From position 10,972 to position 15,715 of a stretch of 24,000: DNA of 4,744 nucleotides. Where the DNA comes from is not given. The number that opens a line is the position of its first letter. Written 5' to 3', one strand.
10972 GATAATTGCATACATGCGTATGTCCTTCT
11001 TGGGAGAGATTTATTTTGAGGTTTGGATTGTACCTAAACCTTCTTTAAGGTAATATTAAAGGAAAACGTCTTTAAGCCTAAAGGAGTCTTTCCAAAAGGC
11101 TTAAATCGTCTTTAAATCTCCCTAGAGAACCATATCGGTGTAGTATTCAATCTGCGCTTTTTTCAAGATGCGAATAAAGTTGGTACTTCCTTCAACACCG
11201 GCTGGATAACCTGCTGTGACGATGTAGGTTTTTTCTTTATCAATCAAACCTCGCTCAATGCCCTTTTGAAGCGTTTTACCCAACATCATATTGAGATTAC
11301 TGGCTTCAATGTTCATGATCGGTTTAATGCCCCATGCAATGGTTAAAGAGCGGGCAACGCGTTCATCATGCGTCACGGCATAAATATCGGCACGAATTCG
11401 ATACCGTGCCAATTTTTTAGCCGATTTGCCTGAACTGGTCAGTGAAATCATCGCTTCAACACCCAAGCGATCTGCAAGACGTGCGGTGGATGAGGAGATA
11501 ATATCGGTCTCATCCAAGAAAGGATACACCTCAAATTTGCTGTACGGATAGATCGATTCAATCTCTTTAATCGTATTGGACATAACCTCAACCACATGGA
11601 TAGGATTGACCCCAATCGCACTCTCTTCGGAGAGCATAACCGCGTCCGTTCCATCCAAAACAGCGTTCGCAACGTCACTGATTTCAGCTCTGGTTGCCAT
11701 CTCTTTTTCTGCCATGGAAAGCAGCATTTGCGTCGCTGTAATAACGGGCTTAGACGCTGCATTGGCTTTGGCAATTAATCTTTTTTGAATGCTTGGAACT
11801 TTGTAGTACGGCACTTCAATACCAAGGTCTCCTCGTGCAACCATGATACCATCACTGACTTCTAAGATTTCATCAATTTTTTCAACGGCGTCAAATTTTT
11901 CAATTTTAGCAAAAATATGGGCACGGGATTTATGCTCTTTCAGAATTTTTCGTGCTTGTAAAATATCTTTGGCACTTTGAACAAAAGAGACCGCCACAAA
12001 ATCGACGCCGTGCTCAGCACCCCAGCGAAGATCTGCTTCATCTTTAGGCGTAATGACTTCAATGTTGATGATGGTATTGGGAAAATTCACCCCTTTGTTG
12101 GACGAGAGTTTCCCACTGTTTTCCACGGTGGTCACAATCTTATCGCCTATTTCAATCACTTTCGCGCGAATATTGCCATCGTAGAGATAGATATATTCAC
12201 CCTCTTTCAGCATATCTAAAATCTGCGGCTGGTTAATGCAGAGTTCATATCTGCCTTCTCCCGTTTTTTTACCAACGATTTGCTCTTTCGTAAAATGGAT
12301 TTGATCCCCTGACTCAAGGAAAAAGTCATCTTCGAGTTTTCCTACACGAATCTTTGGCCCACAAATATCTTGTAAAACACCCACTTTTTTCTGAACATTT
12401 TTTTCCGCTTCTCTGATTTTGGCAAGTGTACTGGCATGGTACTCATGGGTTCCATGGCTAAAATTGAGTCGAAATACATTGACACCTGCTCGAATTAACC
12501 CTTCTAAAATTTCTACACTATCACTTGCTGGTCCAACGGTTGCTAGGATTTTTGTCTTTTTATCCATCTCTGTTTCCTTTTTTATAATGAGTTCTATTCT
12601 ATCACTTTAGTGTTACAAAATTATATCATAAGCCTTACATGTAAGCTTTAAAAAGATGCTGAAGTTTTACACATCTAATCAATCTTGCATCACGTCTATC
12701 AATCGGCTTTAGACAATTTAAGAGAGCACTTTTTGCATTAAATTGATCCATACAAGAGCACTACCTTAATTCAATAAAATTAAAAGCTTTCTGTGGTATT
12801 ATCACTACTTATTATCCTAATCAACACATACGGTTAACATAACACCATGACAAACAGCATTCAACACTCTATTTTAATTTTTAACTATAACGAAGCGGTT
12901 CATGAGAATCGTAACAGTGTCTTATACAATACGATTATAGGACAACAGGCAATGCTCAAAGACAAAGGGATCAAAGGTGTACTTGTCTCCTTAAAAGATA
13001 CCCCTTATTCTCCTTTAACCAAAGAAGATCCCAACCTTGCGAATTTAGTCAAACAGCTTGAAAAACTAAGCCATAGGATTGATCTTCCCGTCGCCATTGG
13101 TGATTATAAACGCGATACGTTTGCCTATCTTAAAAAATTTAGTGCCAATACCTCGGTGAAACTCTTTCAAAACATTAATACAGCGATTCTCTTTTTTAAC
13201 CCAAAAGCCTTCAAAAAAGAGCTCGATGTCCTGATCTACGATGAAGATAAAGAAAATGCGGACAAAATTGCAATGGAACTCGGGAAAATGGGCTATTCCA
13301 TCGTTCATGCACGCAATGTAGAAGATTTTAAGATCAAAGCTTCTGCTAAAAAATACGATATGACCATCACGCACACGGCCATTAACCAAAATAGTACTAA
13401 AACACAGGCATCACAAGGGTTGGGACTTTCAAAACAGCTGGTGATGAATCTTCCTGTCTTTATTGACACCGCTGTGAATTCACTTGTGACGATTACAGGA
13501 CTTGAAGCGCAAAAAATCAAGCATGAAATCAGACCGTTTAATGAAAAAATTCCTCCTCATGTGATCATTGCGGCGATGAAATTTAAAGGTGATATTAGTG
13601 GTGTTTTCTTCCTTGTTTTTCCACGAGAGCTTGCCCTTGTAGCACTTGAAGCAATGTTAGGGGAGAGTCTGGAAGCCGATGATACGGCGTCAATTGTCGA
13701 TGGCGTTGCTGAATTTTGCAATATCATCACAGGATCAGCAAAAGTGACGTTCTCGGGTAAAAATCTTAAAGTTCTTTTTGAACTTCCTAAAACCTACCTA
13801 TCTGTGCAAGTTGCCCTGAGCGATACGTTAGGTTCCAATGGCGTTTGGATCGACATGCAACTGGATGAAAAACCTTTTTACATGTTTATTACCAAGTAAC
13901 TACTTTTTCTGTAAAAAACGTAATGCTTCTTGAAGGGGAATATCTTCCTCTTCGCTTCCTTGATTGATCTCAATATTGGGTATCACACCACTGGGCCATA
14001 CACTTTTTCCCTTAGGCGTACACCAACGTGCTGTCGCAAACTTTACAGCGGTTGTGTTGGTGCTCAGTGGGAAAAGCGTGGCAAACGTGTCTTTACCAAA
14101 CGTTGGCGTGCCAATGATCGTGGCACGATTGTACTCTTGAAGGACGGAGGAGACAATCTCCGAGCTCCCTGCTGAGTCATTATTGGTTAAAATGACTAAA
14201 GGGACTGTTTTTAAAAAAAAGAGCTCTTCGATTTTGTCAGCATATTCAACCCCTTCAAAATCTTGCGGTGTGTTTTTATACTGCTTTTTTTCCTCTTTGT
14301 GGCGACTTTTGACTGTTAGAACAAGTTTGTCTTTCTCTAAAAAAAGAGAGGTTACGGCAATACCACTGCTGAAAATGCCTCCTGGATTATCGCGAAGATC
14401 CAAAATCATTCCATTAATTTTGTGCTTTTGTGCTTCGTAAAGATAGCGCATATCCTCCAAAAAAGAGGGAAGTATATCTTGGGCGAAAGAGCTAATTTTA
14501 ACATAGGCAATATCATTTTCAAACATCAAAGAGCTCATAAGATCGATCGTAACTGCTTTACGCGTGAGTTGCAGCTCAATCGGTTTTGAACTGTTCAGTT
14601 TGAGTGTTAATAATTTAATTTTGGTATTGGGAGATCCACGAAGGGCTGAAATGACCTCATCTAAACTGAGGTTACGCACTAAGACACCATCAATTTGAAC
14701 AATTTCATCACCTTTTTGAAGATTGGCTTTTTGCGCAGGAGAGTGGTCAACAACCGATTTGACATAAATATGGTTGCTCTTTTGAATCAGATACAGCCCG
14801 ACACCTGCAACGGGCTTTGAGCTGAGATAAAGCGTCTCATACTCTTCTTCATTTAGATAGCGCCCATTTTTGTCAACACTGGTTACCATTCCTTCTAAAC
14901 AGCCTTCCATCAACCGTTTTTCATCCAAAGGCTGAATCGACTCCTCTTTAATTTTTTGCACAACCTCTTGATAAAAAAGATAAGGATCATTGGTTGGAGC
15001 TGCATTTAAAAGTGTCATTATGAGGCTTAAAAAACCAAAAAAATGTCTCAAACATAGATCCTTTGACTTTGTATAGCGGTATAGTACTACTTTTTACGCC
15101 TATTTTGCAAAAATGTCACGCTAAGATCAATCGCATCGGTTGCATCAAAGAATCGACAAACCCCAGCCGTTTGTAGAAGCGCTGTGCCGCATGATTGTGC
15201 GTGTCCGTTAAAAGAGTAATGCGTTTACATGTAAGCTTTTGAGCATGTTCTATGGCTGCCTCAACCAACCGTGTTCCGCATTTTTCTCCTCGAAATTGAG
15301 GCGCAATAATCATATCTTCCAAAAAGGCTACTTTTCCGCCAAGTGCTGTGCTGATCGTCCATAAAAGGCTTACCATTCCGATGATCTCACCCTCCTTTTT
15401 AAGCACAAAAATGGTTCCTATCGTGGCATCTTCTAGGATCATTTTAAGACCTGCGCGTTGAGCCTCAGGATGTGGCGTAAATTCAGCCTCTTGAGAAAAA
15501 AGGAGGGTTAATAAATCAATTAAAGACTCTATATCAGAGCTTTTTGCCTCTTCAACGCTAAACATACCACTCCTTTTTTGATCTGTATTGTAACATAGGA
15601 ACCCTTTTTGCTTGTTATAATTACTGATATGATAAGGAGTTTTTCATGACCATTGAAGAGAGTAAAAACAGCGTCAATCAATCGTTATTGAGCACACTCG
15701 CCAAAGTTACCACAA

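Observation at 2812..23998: The palindrome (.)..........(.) occurs far above chance, in genes and between them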

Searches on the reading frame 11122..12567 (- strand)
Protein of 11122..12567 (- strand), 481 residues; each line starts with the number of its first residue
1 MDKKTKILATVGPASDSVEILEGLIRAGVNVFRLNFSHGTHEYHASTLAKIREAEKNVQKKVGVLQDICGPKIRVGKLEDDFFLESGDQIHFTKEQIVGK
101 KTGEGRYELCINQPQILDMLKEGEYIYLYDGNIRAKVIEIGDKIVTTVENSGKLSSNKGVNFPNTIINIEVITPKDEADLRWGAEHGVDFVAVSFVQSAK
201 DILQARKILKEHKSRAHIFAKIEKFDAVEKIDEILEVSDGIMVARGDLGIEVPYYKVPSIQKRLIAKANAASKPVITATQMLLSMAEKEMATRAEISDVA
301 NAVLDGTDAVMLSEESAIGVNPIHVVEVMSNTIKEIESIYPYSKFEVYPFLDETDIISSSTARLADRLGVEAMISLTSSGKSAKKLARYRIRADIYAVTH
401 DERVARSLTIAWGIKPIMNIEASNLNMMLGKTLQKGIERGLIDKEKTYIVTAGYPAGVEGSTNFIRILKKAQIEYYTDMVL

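Call 7: search_protein_families(library=pfam, proteins=[window:11122-12567:-])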
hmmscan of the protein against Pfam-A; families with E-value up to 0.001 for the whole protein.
window:11122-12567:- (481 aa): 3 families
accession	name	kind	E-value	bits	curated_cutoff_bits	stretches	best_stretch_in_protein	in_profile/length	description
PF00224.27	PK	-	2e-117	392.4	30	1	3-325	2-327/328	Pyruvate kinase, barrel domain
PF02887.21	PK_C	-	2.5e-30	105.3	28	1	357-468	3-114/114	Pyruvate kinase, alpha/beta domain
PF03328.21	HpcH_HpaI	-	5.8e-05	22.9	25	1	178-267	76-173/221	HpcH/HpaI aldolase/citrate lyase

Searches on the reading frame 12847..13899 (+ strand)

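Call 7: search_protein_families(library=pfam, proteins=[window:12847-13899:+])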
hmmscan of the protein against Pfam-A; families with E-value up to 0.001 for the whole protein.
window:12847-13899:+ (350 aa): 1 family
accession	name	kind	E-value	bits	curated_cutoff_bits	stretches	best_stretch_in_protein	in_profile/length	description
PF13690.11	CheX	-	8.4e-16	58.3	27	1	240-337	1-93/94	Chemotaxis phosphatase CheX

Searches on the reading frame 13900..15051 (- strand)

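Call 8: search_protein_families(library=pfam, proteins=[window:13900-15051:-])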
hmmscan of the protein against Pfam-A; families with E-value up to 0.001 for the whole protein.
window:13900-15051:- (383 aa): 4 families
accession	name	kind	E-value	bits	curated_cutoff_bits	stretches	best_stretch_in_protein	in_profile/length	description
PF03572.23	Peptidase_S41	-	1.2e-38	132.8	24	1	180-362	1-165/165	Peptidase family S41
PF00595.29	PDZ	-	1.4e-12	48.3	23.2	1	92-148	24-79/81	PDZ domain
PF17820.7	PDZ_6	-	8.7e-12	45.1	27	1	96-148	1-51/54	PDZ domain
PF13180.12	PDZ_2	-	9.8e-09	35.8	27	1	84-147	3-65/80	PDZ domain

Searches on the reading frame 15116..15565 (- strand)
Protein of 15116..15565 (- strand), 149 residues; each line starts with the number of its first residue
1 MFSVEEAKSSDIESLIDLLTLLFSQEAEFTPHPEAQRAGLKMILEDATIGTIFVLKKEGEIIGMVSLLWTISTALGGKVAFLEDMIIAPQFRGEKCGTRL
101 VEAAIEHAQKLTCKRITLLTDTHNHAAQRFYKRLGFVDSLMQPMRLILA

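Call 8: search_protein_families(library=pfam, proteins=[window:15116-15565:-])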
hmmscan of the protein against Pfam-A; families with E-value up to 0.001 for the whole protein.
window:15116-15565:- (149 aa): 6 families
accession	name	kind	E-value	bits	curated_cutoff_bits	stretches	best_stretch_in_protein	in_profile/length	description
PF00583.31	Acetyltransf_1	-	1.1e-21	77.7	20.7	1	36-136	23-116/116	Acetyltransferase (GNAT) family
PF13508.13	Acetyltransf_7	-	2.3e-16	60.4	27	1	50-137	3-83/84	Acetyltransferase (GNAT) domain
PF13302.13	Acetyltransf_3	-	2.5e-10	41.7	25.4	1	28-137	26-138/138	Acetyltransferase (GNAT) domain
PF13673.13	Acetyltransf_10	-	5.5e-10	39.8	23.6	1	51-139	32-110/128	Acetyltransferase (GNAT) domain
PF08445.16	FR47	-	5.1e-07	30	22.1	1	79-137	21-78/86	FR47-like protein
PF13527.13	Acetyltransf_9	-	0.0003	21.2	25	1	4-136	2-124/127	Acetyltransferase (GNAT) domain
